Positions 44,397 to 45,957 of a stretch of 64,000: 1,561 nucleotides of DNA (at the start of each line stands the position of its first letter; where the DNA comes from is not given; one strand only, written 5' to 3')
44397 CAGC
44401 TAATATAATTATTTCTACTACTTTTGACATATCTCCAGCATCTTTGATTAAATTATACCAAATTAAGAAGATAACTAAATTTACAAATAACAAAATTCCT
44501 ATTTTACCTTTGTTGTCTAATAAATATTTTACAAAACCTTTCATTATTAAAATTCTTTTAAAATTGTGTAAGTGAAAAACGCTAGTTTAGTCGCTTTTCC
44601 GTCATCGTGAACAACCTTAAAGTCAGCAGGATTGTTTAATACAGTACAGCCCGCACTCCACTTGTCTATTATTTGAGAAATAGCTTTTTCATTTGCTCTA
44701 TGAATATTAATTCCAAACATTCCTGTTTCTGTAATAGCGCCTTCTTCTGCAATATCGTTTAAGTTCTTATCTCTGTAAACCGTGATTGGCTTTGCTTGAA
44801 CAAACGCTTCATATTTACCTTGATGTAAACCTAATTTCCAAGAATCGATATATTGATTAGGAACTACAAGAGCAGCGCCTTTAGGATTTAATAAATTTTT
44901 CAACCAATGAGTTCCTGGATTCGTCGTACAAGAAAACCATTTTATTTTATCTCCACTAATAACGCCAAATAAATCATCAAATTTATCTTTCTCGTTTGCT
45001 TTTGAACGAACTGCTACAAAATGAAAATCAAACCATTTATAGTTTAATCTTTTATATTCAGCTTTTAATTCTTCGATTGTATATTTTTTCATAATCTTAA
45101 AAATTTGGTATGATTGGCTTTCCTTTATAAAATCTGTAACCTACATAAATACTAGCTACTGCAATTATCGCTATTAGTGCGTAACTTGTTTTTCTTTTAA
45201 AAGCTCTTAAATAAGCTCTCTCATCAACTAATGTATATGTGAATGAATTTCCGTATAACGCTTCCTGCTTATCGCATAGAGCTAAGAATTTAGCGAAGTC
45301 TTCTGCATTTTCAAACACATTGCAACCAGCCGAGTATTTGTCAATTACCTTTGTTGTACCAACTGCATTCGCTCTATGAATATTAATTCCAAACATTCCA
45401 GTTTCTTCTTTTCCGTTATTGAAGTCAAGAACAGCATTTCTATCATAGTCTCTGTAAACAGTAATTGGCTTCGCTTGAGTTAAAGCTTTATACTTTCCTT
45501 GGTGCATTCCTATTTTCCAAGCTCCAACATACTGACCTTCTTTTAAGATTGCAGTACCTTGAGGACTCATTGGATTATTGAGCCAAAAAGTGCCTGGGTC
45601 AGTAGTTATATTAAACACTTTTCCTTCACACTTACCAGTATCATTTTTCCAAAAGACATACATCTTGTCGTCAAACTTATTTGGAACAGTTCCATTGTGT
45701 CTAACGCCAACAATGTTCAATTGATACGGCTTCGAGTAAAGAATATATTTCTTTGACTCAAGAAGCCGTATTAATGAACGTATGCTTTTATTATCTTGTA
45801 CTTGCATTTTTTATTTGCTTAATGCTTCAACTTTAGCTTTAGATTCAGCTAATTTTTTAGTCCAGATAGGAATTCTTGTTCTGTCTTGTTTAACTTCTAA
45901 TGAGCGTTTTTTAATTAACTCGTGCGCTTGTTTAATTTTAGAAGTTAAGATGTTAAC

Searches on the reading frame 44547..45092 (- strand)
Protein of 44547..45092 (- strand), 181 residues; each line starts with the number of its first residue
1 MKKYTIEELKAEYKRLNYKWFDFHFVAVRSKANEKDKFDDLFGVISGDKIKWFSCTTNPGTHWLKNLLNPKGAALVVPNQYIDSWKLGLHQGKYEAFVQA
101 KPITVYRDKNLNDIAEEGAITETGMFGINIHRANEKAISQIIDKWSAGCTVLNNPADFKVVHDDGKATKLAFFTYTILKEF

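Call 10: search_protein_families(library=phrogs, proteins=[window:44547-45092:-], max_evalue=0.01)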
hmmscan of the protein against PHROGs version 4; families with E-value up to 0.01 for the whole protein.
window:44547-45092:- (181 aa): 2 families
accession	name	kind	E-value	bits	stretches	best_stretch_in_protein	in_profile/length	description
phrog_3000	-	unknown function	4.5e-35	122.2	1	27-155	42-167/209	-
phrog_33083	-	lysis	6.4e-15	55.8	1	47-160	311-427/456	endolysin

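Call 11: search_protein_families(library=pfam, proteins=[window:44547-45092:-], max_evalue=0.01)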
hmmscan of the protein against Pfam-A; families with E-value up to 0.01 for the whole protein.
window:44547-45092:- (181 aa): 0 families

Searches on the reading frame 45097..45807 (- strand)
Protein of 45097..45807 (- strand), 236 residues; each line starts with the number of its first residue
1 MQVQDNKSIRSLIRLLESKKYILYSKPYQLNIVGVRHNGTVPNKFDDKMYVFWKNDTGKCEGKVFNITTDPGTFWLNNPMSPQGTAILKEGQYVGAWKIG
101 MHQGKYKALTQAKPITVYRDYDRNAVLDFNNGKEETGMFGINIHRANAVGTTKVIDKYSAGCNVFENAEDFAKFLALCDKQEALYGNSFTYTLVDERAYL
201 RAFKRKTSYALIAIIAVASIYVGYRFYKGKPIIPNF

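Call 10: search_protein_families(library=phrogs, proteins=[window:45097-45807:-], max_evalue=0.01)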
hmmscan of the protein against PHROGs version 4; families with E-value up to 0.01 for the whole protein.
window:45097-45807:- (236 aa): 2 families
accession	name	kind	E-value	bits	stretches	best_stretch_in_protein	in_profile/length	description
phrog_3000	-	unknown function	6e-37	128.3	1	23-196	31-201/209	-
phrog_33083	-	lysis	4.3e-16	59.6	1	40-189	292-443/456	endolysin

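Call 11: search_protein_families(library=pfam, proteins=[window:45097-45807:-], max_evalue=0.01)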
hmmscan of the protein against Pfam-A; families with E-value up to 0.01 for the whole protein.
window:45097-45807:- (236 aa): 0 families
